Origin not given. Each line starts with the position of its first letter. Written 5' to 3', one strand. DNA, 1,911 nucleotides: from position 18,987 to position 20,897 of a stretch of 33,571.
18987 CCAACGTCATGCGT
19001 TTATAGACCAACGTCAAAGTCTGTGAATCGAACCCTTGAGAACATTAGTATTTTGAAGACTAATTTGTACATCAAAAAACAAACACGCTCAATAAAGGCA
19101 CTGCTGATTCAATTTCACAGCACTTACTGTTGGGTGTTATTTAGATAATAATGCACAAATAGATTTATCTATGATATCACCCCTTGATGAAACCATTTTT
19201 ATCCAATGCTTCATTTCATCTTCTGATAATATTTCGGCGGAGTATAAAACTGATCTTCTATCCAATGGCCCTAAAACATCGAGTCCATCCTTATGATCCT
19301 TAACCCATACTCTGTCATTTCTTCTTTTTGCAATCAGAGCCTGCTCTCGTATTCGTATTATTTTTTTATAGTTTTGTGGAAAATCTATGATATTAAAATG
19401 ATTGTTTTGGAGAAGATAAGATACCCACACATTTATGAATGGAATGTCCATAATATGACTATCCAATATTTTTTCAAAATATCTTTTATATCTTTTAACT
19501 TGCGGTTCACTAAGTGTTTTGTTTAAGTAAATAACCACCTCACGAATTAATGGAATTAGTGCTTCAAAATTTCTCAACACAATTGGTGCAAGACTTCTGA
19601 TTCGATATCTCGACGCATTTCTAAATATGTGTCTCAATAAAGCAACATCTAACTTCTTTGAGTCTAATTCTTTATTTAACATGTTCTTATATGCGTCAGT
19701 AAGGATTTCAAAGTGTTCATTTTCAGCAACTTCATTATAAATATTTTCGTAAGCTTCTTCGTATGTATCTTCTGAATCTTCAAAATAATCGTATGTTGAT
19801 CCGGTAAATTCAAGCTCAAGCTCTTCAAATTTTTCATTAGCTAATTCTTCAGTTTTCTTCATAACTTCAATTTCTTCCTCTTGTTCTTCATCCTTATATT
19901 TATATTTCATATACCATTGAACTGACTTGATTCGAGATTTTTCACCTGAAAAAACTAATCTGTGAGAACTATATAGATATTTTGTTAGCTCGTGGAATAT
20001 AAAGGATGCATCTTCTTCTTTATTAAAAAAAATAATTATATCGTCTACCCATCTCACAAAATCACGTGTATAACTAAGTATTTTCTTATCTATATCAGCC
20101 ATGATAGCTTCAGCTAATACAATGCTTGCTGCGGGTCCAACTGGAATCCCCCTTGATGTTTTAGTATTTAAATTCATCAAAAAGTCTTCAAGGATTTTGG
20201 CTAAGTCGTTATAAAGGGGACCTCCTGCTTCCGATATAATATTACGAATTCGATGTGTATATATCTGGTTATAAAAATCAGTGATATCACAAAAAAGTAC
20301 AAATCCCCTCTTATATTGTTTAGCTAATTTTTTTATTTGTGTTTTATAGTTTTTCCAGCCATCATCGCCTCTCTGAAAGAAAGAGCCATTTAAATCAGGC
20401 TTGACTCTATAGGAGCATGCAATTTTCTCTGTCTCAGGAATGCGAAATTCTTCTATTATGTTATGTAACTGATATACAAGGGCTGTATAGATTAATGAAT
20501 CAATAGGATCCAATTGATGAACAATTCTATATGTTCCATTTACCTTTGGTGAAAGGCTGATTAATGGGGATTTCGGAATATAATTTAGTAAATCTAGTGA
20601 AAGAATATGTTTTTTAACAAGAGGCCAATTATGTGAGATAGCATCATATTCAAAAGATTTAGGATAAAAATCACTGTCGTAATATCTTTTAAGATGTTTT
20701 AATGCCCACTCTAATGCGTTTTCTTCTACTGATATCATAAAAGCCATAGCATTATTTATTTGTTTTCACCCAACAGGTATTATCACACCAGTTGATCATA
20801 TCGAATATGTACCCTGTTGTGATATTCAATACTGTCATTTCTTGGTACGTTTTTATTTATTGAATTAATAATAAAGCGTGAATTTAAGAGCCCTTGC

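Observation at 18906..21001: AT-rich orphan reverse transcriptase bracketed by a perfect 10-nt inverted repeat, with a structured upstream non-coding region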

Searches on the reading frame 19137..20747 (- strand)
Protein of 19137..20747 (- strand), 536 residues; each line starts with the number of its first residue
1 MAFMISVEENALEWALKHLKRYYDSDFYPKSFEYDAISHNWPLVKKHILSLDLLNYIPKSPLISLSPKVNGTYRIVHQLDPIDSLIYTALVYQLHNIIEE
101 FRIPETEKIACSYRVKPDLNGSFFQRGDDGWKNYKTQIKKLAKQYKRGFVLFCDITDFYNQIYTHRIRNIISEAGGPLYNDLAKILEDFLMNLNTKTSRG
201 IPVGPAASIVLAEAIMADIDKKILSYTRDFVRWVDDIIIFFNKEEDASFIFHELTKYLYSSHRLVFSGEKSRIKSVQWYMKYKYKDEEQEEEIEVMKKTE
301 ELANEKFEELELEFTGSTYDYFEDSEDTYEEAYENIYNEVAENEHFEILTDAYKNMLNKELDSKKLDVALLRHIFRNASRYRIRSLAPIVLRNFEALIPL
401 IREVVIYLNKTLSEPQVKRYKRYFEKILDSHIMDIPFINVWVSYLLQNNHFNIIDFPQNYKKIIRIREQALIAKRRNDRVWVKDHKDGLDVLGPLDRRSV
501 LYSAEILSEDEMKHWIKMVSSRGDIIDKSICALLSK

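Call 4: search_protein_families(library=pfam, proteins=[window:19137-20747:-], max_evalue=0.01)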
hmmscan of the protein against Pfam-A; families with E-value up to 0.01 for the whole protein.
window:19137-20747:- (536 aa): 1 family
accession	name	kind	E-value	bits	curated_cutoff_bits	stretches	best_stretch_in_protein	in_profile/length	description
PF00078.32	RVT_1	-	2.8e-11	44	29.6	1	126-282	46-194/205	Reverse transcriptase (RNA-dependent DNA polymerase)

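Call 5: search_protein_families(library=padloc, proteins=[window:19137-20747:-], max_evalue=0.01)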
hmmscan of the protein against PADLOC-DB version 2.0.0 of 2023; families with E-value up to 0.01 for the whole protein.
window:19137-20747:- (536 aa): 65 families (the best 25 are shown)
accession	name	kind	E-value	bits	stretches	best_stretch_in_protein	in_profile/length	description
PDLC03783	Drt8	-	1.1e-129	432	1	7-533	2-488/493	DRT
PDLC03759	RT_UG21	-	1.5e-35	120.9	1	7-413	2-374/503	DRT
PDLC03758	RT_UG20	-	4.7e-30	103.1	1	11-442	13-412/511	DRT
PDLC03770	RT_UG31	-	1.4e-26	91.7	1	96-471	70-389/456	DRT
PDLC03756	RT_UG19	-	2.2e-26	91.1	1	44-432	44-380/562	DRT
PDLC03761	RT_UG23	-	1.1e-25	88.2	1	10-296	5-282/489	DRT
PDLC03748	Drt6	-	2e-23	81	1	63-297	46-276/511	DRT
PDLC03771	RT_UG32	-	1.4e-22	78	1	67-303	88-312/521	DRT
PDLC03760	RT_UG22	-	5.5e-22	76.5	1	62-447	59-388/476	DRT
PDLC03775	RT_UG36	-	1.5e-21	74.9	1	72-286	70-280/557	DRT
PDLC02179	Drt4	-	1.2e-20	72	1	137-301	118-289/542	-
PDLC02177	Drt4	-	1e-19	68.7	1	55-299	48-294/541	-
PDLC03752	Drt4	-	2.8e-19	67.7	1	70-469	59-401/467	DRT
PDLC03785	RT_UG9_large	-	5.1e-19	66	1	12-310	245-528/772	DRT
PDLC02180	Drt4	-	7.2e-19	66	1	138-276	133-273/532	-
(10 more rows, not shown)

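Call 8: search_solved_structures(query=window:19137-20747:-, max_evalue=0.01)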
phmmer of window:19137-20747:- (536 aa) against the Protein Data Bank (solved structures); distinct sequences matched with E-value up to 0.01: 9.
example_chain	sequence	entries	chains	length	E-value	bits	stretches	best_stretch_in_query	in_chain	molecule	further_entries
21ou_A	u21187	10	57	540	1.6e-07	33.8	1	82-274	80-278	Reverse transcriptase domain-containing protein | UG15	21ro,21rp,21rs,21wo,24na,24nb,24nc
9vdo_A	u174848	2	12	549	1.7e-07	33.7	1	82-274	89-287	Reverse transcriptase domain-containing protein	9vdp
9ltm_A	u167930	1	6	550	1.7e-07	33.7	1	82-274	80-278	Reverse transcriptase domain-containing protein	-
9vdv_A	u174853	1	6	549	2.7e-05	26.5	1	82-274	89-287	Reverse transcriptase domain-containing protein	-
9luj_A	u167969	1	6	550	2.7e-05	26.5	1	82-274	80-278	Reverse transcriptase domain-containing protein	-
7kft_D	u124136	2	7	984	0.00011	24.4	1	140-276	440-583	Cas6-RT-Cas1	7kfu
5hhj_A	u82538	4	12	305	0.0037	19.4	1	151-274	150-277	Retron-type reverse transcriptase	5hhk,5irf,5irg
5hhl_A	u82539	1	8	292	0.006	18.7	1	153-273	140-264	Retron-type reverse transcriptase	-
7uim_D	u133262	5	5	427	0.0084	18.3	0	154-274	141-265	Group II intron reverse transcriptase/maturase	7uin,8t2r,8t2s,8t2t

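Call 15: find_homologous_proteins(query=window:19137-20747:-, max_evalue=1e-10)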
Query window:19137-20747:- (536 aa): 666 proteins with E <= 1e-10 among 8000 candidates; the best 120 are listed.
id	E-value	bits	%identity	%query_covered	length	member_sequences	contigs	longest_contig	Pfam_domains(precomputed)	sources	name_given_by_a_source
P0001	0.0e+0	1198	100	99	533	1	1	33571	PF00078.33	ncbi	ncbi:MAG: RNA-directed DNA polymerase [Nitrospirota bacterium]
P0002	9.0e-254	861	71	99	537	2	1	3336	PF00078.33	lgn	-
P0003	1.4e-246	838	69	99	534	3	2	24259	PF00078.33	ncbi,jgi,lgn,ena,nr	ncbi:MAG TPA: hypothetical protein DIU00_20590 [Phycisphaerales bacterium]|nr:hypothetical protein [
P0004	1.6e-245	834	69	99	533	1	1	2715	PF00078.33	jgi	-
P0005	3.1e-245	833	69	99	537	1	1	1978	PF00078.33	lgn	-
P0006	2.5e-242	823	68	99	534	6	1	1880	PF00078.33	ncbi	-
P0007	1.6e-238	811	66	99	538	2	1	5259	PF00078.33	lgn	-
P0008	1.4e-235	801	66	99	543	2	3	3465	PF00078.33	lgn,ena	-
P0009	1.4e-235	801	66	99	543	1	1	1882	PF00078.33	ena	-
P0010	4.6e-194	664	57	99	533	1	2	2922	PF00078.33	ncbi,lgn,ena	-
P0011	5.2e-194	664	56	99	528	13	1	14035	PF00078.33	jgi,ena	jgi:hypothetical protein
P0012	5.4e-193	661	57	99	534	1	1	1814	PF00078.33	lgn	-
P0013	4.8e-192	658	55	99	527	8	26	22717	PF00078.33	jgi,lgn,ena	-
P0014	2.5e-191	655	56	99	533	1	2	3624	PF00078.33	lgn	-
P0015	5.0e-191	654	55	99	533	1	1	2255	PF00078.33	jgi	jgi:hypothetical protein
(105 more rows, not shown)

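Call 17: find_related_loci(query=window:19137-20747:-, collection=metagenome_contigs, flank=4000)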
Query window:19137-20747:- (536 aa) in metagenome_contigs; peptide patterns used: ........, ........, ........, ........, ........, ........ (x = any residue, [..] = any of these).
41 stretches matched a pattern, but none encodes a relative of the query by tblastn (E <= 1e-3).

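Call 19: find_related_loci(query=A1, collection=genome_contigs, flank=4000)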
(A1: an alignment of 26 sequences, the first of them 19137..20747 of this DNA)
Query A1 (536 aa) in genome_contigs; peptide patterns used: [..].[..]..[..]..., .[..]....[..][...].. (x = any residue, [..] = any of these).
112 stretches matched a pattern; 89 encode a relative of the query (tblastn E <= 1e-3); the best 80 are kept; 80 distinct loci.
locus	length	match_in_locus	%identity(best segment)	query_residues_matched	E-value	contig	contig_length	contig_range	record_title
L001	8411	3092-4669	53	4-532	0e+0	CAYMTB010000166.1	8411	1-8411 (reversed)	MAG TPA_asm: uncultured Syntrophorhabdaceae bacterium isolate SRP142039_co1_93 genome assembly, contig: NODE_8195_length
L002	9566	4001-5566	55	5-534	0e+0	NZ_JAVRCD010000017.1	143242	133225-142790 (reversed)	MAG: Nostoc sp. DedQUE08 contig_17, whole genome shotgun sequence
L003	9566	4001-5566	54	4-534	0e+0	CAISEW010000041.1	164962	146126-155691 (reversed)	MAG: uncultured Chloroflexi bacterium isolate AlinenSedimentsD2_bin-0330 genome assembly, contig: bin-0330:41/63, whole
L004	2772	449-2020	54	4-534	0e+0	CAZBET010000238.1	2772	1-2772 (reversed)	MAG TPA_asm: uncultured Dehalococcoidia bacterium isolate binchicken_co91_409 genome assembly, contig: NODE_69398_length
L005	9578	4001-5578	51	2-534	1e-179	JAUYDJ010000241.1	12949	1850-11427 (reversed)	MAG: Chloroflexota bacterium isolate C20_metabat.bin.21 C20_k141_691811, whole genome shotgun sequence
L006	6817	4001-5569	53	4-534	1e-179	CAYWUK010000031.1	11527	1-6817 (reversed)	MAG TPA_asm: uncultured Dehalococcoidaceae bacterium isolate binchicken_co178_187 genome assembly, contig: NODE_6832_len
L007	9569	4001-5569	52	4-534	2e-177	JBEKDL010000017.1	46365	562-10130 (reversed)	MAG: Dehalococcoidales bacterium isolate SPRUCE 182 SPRUCE_182_17, whole genome shotgun sequence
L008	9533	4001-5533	50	4-534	3e-174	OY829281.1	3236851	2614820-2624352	MAG: Balneolaceae bacterium isolate c63fa63d-abcb-44aa-a049-ecdd770e9aed genome assembly, chromosome: 1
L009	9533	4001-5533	48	4-534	1e-173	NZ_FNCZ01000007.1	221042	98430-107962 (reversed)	Winogradskyella thalassocola strain DSM 15363, whole genome shotgun sequence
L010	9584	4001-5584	47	4-536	5e-172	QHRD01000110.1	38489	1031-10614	MAG: Verrucomicrobia bacterium isolate AV111 14_0903_13_30cm_scaffold_2126972_curated, whole genome shotgun sequence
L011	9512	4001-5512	48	4-532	7e-169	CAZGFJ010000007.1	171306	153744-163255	MAG TPA_asm: uncultured Ohtaekwangia sp. isolate binchicken_co319_42 genome assembly, contig: NODE_110_length_171306_cov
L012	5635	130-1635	49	7-533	5e-167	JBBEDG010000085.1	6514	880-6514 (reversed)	MAG: Flavobacteriales bacterium isolate LejiaF_58_12 Lejia_F_15334_length_6514_cov_8, whole genome shotgun sequence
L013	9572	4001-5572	46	5-531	2e-163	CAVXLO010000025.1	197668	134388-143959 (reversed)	MAG: uncultured Verrucomicrobiae bacterium isolate MFD02416.bin.2.131 genome assembly, contig: contig_26075, whole genom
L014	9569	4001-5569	47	4-531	1e-164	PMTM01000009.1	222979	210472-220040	MAG: Spartobacteria bacterium isolate palsa_1382 73.20110700_P2D.48_contig_915, whole genome shotgun sequence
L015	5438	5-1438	49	32-532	1e-160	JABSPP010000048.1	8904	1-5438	MAG: Flavobacteriaceae bacterium isolate DT_37 DT-Flavobacteriaceae-6_scaffold_48, whole genome shotgun sequence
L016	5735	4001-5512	43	4-532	9e-149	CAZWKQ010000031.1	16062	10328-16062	MAG TPA_asm: uncultured Bacteroides sp. isolate binchicken_co20_288 genome assembly, contig: NODE_6895_length_16062_cov_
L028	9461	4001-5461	37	4-519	5e-91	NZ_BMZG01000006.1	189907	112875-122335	Formosimonas limnophila strain KCTC 32501 sequence06, whole genome shotgun sequence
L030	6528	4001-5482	33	4-526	4e-90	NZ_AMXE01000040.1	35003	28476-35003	Thauera linaloolentis 47Lol = DSM 12138 Cont40, whole genome shotgun sequence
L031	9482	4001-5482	34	4-526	1e-88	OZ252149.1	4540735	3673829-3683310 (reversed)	MAG: Candidatus Latescibacterota bacterium isolate 5250bc21-db7e-4a39-8016-0dfc5ffc07cb genome assembly, chromosome: 1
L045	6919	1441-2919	34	4-526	4e-83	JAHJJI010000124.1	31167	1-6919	MAG: Gammaproteobacteria bacterium isolate Modern_marine_rock_biofilm.mb.30 Modern_marine_rock.mb.30_k141_813832, whole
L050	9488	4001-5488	32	2-526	2e-82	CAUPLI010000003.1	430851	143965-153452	MAG: uncultured Hylemonella sp. isolate m11-metabat.7 genome assembly, contig: m11-c4, whole genome shotgun sequence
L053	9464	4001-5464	34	1-525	4e-82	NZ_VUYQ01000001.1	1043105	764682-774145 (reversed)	Dechloromonas sp. CZR5 R5_scaffold1, whole genome shotgun sequence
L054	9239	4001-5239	36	4-442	5e-82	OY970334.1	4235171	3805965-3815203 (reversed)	MAG: uncultured Bacteroidetes bacterium isolate MFD05512.bin.c.1 genome assembly, chromosome: 1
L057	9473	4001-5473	32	3-519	3e-81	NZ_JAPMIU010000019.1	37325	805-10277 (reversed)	Frateuria hangzhouensis strain STR12 ZB100018, whole genome shotgun sequence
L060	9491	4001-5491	33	4-523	3e-80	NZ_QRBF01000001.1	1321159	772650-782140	Dyella psychrodurans strain 4MSK11 scaffold1, whole genome shotgun sequence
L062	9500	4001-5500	31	4-529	5e-78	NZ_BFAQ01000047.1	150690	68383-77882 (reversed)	Vibrio penaeicida strain TUMSAT-NU1 contig_47, whole genome shotgun sequence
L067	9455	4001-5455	31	7-525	2e-74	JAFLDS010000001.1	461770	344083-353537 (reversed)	MAG: Thauera sp. isolate UWPOB_THAU1 gnl_X_OKFMMLPC_1, whole genome shotgun sequence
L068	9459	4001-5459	35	4-518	2e-75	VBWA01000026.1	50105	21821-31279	MAG: Rhodocyclaceae bacterium isolate X1_MaxBin.001 scaffold_299, whole genome shotgun sequence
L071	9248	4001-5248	33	4-443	2e-71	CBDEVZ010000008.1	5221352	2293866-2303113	MAG: uncultured Candidatus Binatia bacterium isolate 77b99e23-3f9f-49a3-a4d3-93b2c3db3d2d genome assembly, contig: conti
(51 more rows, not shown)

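Call 26: search_protein_families(library=padloc, proteins=[L028:3146-4000:+, L053:3222-3953:+, L057:3189-3923:+, L060:3115-3912:+, L068:3095-3922:+, L067:2948-3721:+, L062:3411-4004:+, L071:3172-3897:+, L050:3110-3847:+, L011:3181-3891:+], max_evalue=0.001)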
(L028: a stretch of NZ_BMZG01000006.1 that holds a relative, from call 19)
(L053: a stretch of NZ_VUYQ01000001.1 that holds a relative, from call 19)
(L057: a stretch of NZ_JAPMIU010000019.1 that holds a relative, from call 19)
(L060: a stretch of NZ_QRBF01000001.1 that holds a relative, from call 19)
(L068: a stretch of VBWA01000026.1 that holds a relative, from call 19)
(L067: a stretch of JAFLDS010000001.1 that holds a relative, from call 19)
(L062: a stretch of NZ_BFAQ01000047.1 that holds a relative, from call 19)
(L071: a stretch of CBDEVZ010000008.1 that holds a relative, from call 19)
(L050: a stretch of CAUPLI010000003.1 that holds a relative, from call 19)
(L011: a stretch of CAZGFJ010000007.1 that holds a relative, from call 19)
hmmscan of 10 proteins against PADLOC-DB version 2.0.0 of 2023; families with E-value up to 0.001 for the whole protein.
L028:3146-4000:+ (284 aa): 0 families

L053:3222-3953:+ (243 aa): 22 families
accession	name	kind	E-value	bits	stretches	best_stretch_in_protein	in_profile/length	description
PDLC01087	C3a187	-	2e-55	186.7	2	40-239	354-541/559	NERD+UvrD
PDLC00117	GajB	-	1.9e-17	61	2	183-242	510-575/604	UrvD helicase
PDLC00103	GajB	-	4.5e-13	47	1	181-239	514-574/612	UrvD helicase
PDLC03802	RTasHel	-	1.4e-11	42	2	175-240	592-650/675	DRT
PDLC00132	GajB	-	1.1e-07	28.9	1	183-239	536-598/625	UrvD helicase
PDLC00144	GajB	-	2.8e-07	27.5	1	185-241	465-520/559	UrvD helicase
PDLC00122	GajB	-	4.4e-07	27.2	1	178-241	413-472/502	UrvD helicase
PDLC00119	GajB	-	5.5e-07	26.9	1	183-240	480-542/565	UrvD helicase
PDLC00108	GajB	-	6.4e-07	26.7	1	186-237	354-410/445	UrvD helicase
PDLC00130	GajB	-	6.5e-07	26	1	180-241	501-568/589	UrvD helicase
PDLC00114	GajB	-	3.1e-06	24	0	184-239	544-609/635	UrvD helicase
PDLC00116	GajB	-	4e-06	23.8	1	182-241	457-518/557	UrvD helicase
PDLC00128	GajB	-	7.5e-06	22.9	0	181-206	580-605/685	UrvD helicase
PDLC00143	GajB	-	8.5e-06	22.6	0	214-240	577-603/632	UrvD helicase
PDLC00135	GajB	-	9e-06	22.8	0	38-100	204-264/603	UrvD helicase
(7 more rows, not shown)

L057:3189-3923:+ (244 aa): 0 families

L060:3115-3912:+ (265 aa): 0 families

L068:3095-3922:+ (275 aa): 14 families
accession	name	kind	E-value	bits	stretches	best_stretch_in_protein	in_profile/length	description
PDLC04772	PDC-M68A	-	3.3e-23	81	1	12-118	7-119/253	-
PDLC00739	Effector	-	5.4e-21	73.3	1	11-110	9-114/378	Endonuclease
PDLC01997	SAVED1--SAVED_HNH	-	3.8e-19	67.4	1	11-112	7-112/368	-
PDLC00406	SduA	-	5.1e-18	64.2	1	3-114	11-123/326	DUF4263 domain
PDLC00746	Effector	-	2.3e-16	57.8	1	13-107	20-119/389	Endonuclease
PDLC00749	Effector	-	1.5e-15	55.2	1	10-114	16-127/395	Endonuclease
PDLC00751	Effector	-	7.6e-15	52.9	1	11-115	132-242/530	Endonuclease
PDLC00747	Effector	-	1.4e-12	45.5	1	14-119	16-131/373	Endonuclease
PDLC01998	SAVED1--SAVED_HNH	-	1.3e-10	38.7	1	11-113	115-223/506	-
PDLC00742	Effector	-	7.2e-07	26.3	1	11-102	122-219/527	Endonuclease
PDLC00743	Effector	-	2.3e-06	25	1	15-107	8-107/384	Endonuclease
PDLC04773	PDC-M68A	-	3.3e-06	25.3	1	64-118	2-57/200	-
PDLC02000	Effector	-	0.00017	18.5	1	11-109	147-251/524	SAVED1--SAVED_HNH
PDLC00738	Effector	-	0.001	15.9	0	11-108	148-251/529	Endonuclease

L067:2948-3721:+ (257 aa): 0 families

L062:3411-4004:+ (197 aa): 3 families
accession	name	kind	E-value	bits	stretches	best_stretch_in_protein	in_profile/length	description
PDLC00696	Effector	-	5.4e-81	268.8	1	6-189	4-186/189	2TM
PDLC00690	Effector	-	1.7e-22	78.1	1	17-189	13-183/187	2TM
PDLC03819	RTasSLATT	-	6.2e-05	20.8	1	21-126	8-107/176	DRT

L071:3172-3897:+ (241 aa): 0 families

L050:3110-3847:+ (245 aa): 0 families

L011:3181-3891:+ (236 aa): 0 families

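Call 27: find_encoding_contigs(protein=P0002, flank=3000, max_places=3)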
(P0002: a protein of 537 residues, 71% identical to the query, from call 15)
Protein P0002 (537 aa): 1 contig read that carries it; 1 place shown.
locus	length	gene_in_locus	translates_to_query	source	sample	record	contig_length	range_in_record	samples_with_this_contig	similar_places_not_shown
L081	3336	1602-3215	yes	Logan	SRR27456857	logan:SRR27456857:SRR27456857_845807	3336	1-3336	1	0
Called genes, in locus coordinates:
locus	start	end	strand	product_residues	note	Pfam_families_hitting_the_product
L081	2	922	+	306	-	?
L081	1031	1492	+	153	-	-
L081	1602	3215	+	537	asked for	PF00078:RVT_1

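Call 28: find_encoding_contigs(protein=P0007, flank=3000, max_places=3)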
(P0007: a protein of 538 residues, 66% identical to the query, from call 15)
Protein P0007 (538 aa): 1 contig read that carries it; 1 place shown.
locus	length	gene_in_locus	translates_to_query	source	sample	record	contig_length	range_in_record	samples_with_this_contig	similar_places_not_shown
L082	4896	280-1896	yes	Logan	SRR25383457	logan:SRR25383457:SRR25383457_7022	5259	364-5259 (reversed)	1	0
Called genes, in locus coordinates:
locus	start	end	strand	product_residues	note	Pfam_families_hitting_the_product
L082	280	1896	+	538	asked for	PF00078:RVT_1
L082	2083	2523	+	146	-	-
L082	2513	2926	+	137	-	-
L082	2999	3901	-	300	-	-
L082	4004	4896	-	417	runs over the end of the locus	?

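Call 29: find_encoding_contigs(protein=P0008, flank=3000, max_places=3)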
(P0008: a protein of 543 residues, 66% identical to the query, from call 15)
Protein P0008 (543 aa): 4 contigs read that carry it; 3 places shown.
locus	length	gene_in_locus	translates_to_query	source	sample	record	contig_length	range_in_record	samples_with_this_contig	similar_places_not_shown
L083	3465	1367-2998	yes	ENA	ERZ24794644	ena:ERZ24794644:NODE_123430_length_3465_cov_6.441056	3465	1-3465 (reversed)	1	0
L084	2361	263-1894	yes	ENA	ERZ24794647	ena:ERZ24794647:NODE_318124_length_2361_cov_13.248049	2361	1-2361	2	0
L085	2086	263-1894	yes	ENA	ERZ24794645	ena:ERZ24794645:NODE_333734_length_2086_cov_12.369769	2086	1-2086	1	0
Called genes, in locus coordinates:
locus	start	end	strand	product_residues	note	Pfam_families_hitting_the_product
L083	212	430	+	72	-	PF09720:Unstab_antitox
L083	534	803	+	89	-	PF21748:UPF0150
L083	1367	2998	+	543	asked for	PF00078:RVT_1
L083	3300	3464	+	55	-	?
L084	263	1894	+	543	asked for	PF00078:RVT_1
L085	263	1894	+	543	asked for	PF00078:RVT_1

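Call 30: find_encoding_contigs(protein=P0003, flank=5000, max_places=3)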
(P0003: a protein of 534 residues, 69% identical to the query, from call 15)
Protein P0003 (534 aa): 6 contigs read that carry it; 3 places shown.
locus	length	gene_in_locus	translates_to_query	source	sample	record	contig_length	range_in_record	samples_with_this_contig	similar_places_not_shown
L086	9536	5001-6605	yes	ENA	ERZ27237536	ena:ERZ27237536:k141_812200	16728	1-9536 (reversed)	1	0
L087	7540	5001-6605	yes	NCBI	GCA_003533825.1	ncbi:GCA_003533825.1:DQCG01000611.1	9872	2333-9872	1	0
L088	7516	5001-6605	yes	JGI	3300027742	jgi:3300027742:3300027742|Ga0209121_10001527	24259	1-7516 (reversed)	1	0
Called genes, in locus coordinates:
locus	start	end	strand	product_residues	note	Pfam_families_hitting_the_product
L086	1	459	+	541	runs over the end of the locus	PF00890:FAD_binding_2, PF01134:GIDA (faint), PF01266:DAO (weak), PF07992:Pyr_redox_2 (faint), PF02910:Succ_DH_flav_C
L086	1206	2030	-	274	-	-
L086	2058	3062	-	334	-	PF07991:KARI_N, PF01450:KARI_C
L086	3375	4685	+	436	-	PF24316:Tli3 (faint), PF13859:BNR_3, PF13088:BNR_2, PF02012:BNR (faint)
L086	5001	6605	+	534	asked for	PF00078:RVT_1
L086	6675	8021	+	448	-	PF13191:AAA_16, PF05729:NACHT (faint), PF13401:AAA_22 (faint)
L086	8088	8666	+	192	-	-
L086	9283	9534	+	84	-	?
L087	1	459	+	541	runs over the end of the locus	PF00890:FAD_binding_2, PF01134:GIDA (faint), PF01266:DAO (weak), PF07992:Pyr_redox_2 (faint), PF02910:Succ_DH_flav_C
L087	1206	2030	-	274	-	-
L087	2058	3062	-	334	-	PF07991:KARI_N, PF01450:KARI_C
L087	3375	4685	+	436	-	PF24316:Tli3 (faint), PF13859:BNR_3, PF13088:BNR_2, PF02012:BNR (faint)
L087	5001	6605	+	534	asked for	PF00078:RVT_1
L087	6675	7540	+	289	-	PF05621:TniB (faint), PF13191:AAA_16, PF13401:AAA_22 (faint), PF05729:NACHT (faint)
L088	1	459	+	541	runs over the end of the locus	PF00890:FAD_binding_2, PF01134:GIDA (faint), PF01266:DAO (weak), PF07992:Pyr_redox_2 (faint), PF02910:Succ_DH_flav_C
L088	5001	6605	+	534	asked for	PF00078:RVT_1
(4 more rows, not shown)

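Call 38: find_encoding_contigs(protein=P0004, flank=2000, max_places=2)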
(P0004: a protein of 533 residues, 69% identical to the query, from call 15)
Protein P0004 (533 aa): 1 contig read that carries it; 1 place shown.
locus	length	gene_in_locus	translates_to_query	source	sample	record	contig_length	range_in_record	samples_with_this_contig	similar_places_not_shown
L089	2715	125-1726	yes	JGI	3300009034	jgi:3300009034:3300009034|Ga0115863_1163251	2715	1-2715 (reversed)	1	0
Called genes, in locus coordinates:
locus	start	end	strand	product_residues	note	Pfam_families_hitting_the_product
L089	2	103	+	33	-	?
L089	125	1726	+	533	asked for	PF00078:RVT_1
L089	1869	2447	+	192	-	-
